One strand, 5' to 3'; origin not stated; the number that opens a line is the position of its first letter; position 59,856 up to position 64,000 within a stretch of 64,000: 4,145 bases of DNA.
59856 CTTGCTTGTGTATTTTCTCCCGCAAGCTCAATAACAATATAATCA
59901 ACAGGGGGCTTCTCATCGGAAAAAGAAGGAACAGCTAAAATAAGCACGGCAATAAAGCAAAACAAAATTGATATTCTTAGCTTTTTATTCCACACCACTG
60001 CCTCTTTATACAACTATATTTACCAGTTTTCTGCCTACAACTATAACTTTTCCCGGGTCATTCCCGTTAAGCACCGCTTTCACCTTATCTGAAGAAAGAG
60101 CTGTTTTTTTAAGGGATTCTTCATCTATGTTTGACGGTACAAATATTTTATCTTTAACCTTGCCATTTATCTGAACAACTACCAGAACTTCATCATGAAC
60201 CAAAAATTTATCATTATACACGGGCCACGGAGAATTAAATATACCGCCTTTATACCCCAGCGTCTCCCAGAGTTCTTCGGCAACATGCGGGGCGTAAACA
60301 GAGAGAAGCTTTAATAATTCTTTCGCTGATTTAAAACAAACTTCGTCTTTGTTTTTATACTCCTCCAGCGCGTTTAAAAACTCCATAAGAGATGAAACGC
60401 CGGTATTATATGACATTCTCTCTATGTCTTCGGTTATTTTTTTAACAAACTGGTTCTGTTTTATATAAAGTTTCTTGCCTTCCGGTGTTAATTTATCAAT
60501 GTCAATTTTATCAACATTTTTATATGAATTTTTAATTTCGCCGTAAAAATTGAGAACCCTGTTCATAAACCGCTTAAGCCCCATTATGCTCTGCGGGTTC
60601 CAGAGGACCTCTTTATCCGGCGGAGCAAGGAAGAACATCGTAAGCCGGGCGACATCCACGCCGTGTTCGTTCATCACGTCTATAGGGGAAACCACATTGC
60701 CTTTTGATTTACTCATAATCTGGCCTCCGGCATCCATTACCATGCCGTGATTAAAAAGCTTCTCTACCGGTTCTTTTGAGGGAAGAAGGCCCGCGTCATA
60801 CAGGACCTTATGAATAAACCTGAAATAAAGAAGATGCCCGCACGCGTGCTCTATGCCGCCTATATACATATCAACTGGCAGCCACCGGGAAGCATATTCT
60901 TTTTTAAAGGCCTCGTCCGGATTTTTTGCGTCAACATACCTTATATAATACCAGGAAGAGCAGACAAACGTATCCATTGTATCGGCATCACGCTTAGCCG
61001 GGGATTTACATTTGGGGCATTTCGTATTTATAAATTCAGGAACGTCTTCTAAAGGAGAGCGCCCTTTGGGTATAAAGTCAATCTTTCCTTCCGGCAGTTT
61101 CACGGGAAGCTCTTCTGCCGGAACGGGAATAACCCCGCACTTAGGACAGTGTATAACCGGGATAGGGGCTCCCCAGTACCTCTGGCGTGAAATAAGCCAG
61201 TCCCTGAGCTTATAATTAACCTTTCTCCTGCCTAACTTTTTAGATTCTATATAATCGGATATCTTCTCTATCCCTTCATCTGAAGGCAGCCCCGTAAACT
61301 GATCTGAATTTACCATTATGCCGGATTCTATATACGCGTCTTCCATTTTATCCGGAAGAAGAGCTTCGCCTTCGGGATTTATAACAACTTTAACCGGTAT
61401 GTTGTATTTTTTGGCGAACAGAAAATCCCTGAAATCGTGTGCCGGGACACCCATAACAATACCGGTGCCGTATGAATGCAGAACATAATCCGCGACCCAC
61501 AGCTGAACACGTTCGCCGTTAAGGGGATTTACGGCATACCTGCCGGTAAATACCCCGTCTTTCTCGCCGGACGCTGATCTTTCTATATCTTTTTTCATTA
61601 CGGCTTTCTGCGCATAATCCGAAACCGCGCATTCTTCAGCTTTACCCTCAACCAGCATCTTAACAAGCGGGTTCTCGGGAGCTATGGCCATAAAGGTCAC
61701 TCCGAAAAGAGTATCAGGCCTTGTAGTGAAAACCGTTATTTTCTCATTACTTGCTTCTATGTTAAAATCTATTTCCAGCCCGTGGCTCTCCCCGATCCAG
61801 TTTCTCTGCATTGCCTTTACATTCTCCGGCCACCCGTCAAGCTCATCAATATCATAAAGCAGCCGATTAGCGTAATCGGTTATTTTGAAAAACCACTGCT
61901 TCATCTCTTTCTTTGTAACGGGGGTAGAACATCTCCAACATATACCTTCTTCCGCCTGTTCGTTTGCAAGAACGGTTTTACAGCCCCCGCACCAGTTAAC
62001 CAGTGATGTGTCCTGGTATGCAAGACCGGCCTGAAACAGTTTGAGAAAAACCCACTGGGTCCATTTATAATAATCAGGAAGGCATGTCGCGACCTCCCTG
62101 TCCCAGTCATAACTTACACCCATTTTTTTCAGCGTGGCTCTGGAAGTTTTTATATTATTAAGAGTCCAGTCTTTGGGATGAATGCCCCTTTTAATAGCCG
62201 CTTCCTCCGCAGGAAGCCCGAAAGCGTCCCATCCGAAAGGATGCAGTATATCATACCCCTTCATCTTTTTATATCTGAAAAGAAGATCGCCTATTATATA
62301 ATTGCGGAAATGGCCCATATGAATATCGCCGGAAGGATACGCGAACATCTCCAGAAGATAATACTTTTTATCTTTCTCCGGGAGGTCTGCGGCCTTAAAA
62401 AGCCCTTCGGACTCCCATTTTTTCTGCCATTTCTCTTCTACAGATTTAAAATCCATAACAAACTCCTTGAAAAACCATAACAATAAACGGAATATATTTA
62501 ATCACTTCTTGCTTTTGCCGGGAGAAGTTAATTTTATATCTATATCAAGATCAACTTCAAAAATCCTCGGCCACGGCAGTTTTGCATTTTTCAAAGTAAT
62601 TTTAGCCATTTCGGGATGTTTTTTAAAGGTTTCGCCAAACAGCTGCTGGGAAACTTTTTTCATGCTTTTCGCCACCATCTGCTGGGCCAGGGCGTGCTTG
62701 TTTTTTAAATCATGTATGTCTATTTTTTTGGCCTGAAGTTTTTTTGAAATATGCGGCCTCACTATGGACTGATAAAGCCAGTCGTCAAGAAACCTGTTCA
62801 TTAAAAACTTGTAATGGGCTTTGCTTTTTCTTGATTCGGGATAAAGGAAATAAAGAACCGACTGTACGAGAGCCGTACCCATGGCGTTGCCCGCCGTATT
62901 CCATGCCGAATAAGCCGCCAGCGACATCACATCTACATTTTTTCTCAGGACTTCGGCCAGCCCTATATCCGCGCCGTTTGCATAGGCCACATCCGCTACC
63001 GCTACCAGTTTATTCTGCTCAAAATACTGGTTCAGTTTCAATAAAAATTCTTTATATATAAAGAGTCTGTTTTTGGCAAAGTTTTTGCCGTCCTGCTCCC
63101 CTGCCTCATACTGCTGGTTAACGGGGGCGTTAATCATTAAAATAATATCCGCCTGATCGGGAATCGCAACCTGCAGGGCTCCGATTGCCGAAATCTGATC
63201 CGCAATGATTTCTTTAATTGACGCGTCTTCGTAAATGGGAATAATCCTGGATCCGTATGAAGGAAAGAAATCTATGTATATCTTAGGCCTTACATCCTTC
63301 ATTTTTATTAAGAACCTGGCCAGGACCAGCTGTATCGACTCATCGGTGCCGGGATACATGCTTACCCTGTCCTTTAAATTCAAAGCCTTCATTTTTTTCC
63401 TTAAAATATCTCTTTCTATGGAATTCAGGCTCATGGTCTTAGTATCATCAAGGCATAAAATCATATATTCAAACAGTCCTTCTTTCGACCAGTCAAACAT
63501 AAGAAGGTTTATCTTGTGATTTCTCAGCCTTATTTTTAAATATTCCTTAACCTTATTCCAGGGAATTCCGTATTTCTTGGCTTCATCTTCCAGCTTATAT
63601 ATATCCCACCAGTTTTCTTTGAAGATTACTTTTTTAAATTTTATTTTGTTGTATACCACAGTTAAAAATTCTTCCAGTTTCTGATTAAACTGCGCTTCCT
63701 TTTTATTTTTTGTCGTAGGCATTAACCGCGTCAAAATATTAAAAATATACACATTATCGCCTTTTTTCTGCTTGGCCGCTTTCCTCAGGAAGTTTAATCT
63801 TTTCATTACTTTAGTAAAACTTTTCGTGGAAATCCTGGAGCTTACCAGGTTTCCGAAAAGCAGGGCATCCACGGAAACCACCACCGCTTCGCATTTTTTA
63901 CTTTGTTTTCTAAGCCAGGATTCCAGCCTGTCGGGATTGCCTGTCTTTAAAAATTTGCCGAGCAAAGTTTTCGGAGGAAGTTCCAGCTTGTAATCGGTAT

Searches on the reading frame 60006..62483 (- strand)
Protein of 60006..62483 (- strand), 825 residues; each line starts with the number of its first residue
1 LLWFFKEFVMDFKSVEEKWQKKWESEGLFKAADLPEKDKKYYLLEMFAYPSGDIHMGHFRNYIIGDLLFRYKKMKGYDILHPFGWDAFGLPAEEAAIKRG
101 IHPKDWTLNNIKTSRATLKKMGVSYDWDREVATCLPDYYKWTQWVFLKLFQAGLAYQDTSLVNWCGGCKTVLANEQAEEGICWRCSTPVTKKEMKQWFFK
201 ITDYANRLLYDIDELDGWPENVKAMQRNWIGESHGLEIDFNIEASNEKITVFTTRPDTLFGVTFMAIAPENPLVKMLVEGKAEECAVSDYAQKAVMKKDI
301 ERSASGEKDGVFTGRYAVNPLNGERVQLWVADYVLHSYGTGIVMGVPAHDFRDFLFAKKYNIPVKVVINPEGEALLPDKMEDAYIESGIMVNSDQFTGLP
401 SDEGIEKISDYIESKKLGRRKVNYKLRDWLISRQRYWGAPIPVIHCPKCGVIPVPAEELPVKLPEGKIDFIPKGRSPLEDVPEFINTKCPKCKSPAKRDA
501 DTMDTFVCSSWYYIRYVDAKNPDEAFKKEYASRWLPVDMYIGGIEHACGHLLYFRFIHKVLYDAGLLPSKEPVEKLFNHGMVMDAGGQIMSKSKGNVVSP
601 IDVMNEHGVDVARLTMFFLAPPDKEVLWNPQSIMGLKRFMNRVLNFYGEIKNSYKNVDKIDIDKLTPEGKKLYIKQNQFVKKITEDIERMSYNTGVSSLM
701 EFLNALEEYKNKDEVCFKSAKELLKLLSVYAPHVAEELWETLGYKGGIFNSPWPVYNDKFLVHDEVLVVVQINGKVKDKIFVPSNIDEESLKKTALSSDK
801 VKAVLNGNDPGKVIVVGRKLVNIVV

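Call 24: search_protein_families(library=ncbifam, proteins=[window:60006-62483:-], max_evalue=1e-10)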
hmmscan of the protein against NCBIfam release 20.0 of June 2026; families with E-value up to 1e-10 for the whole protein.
window:60006-62483:- (825 aa): 15 families
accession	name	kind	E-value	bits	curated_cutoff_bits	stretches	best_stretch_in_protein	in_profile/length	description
TIGR00396.1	leuS_bact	equivalog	0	1048.3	548.4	1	11-825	2-842/843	leucine--tRNA ligase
TIGR00422.1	valS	equivalog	2.5e-92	310.3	612.1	2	425-761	397-719/863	valine--tRNA ligase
NF009687.0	PRK13208.1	equivalog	3.8e-80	270.1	738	2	10-178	10-190/801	valine--tRNA ligase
NF008957.0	PRK12300.1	subfamily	4e-79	266.7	677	3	527-772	571-808/946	leucine--tRNA ligase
NF004349.1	PRK05729.1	equivalog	7.5e-75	252.7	704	2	425-761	390-703/860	valine--tRNA ligase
TIGR00392.1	ileS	equivalog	2.1e-74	251.2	621.4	2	425-760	459-810/861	isoleucine--tRNA ligase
TIGR00395.1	leuS_arch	equivalog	2.3e-61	207.9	648.5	3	527-793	565-826/938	leucine--tRNA ligase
NF011492.0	PRK14900.1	equivalog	3.6e-44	150.9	1783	2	426-704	407-651/1044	valine--tRNA ligase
NF000540.1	alt_ValS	exception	1e-36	126.3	900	2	427-772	430-772/827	valine--tRNA ligase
TIGR00398.1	metG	equivalog_domain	6.5e-35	120.8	336.35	2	48-192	8-149/530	methionine--tRNA ligase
NF000258.1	MupB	exception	1.1e-32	112.9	1900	1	403-707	417-710/1033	mupirocin-resistant isoleucine--tRNA ligase MupB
NF008900.0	PRK12267.1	equivalog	2.4e-30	105.6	598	1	37-212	2-176/648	methionine--tRNA ligase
NF040702.1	ileS_w_GNAT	exception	2e-29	101.9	1999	1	12-95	19-103/1100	isoleucine--tRNA ligase, N-acetyltransferase domain-containing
NF000257.1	MupA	exception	1.3e-26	92.7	1900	1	402-659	412-655/1024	mupirocin-resistant isoleucine--tRNA ligase MupA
NF001100.0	PRK00133.1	equivalog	1.8e-24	86.3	587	1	47-187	13-150/676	methionine--tRNA ligase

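Call 25: find_homologous_proteins(query=window:60006-62483:-, max_evalue=1e-50)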
Query window:60006-62483:- (825 aa): 8000 proteins with E <= 1e-50 among 8000 candidates; the best 120 are listed.
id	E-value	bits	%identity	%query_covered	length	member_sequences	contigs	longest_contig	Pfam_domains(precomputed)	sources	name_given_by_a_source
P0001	0.0e+0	1920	100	99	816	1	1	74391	PF09334.18,PF01406.26,PF08264.20,PF13603.13,PF01921.25,PF00133.29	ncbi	ncbi:MAG: leucine--tRNA ligase [Armatimonadota bacterium]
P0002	0.0e+0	1454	74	99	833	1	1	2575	PF09334.18,PF01406.26,PF08264.20,PF13603.13,PF01921.25,PF00133.29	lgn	-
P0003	0.0e+0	1452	75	99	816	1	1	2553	PF09334.18,PF08264.20,PF13603.13,PF01921.25,PF00133.29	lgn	-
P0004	0.0e+0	1433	73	99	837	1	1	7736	PF09334.18,PF08264.20,PF13603.13,PF01921.25,PF00133.29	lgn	-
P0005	0.0e+0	1411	72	99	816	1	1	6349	PF09334.18,PF08264.20,PF13603.13,PF01921.25,PF00133.29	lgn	-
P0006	0.0e+0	1194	61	99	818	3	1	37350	PF09334.18,PF01406.26,PF08264.20,PF13603.13,PF00133.29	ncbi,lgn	-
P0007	0.0e+0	1189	60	99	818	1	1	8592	PF09334.18,PF08264.20,PF13603.13,PF01921.25,PF00133.29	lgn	-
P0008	0.0e+0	1176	61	99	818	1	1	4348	PF09334.18,PF01406.26,PF08264.20,PF13603.13,PF00133.29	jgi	jgi:leucyl-tRNA synthetase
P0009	0.0e+0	1170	60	99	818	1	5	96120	PF09334.18,PF01406.26,PF08264.20,PF13603.13,PF00133.29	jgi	-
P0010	0.0e+0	1169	60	99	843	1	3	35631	PF09334.18,PF08264.20,PF13603.13,PF01921.25,PF00133.29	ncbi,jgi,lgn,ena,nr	ncbi:MAG TPA: leucine--tRNA ligase [Candidatus Latescibacteria bacterium]|nr:leucine--tRNA ligase [C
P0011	0.0e+0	1169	60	99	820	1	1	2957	PF09334.18,PF08264.20,PF13603.13,PF00133.29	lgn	-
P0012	0.0e+0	1168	59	99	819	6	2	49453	PF09334.18,PF08264.20,PF13603.13,PF00133.29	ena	-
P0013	0.0e+0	1168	60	99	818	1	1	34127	PF09334.18,PF01406.26,PF08264.20,PF13603.13,PF00133.29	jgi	-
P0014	0.0e+0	1168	60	99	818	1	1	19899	PF09334.18,PF01406.26,PF08264.20,PF13603.13,PF00133.29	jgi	-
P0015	0.0e+0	1167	60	99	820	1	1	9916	PF09334.18,PF01406.26,PF08264.20,PF13603.13,PF01921.25,PF00133.29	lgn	-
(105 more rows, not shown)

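Call 26: find_encoding_contigs(protein=P0001, flank=2000, max_places=3)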
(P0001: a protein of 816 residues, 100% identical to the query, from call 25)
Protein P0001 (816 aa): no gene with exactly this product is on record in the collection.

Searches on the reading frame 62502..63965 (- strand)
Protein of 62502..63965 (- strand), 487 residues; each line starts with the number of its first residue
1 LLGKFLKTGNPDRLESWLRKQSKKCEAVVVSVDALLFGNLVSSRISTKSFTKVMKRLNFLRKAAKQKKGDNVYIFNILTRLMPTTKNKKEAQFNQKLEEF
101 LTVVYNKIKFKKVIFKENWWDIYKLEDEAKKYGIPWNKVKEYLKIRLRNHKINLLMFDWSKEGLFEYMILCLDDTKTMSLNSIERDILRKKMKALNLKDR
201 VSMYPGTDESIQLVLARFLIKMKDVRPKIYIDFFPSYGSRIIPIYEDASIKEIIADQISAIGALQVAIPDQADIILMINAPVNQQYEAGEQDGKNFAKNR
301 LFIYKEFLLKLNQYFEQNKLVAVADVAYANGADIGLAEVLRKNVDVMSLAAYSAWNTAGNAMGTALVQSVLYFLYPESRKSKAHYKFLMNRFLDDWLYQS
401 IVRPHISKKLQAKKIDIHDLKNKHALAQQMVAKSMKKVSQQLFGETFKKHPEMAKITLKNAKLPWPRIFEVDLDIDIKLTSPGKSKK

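Call 65: search_protein_families(library=pfam, proteins=[window:62502-63965:-], max_evalue=0.00001)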
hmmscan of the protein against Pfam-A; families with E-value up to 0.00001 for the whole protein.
window:62502-63965:- (487 aa): 1 family
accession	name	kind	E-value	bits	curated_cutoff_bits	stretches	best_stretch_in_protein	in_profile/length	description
PF13552.11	DUF4127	-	9.3e-114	381.1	27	1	1-473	34-488/489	Protein of unknown function (DUF4127)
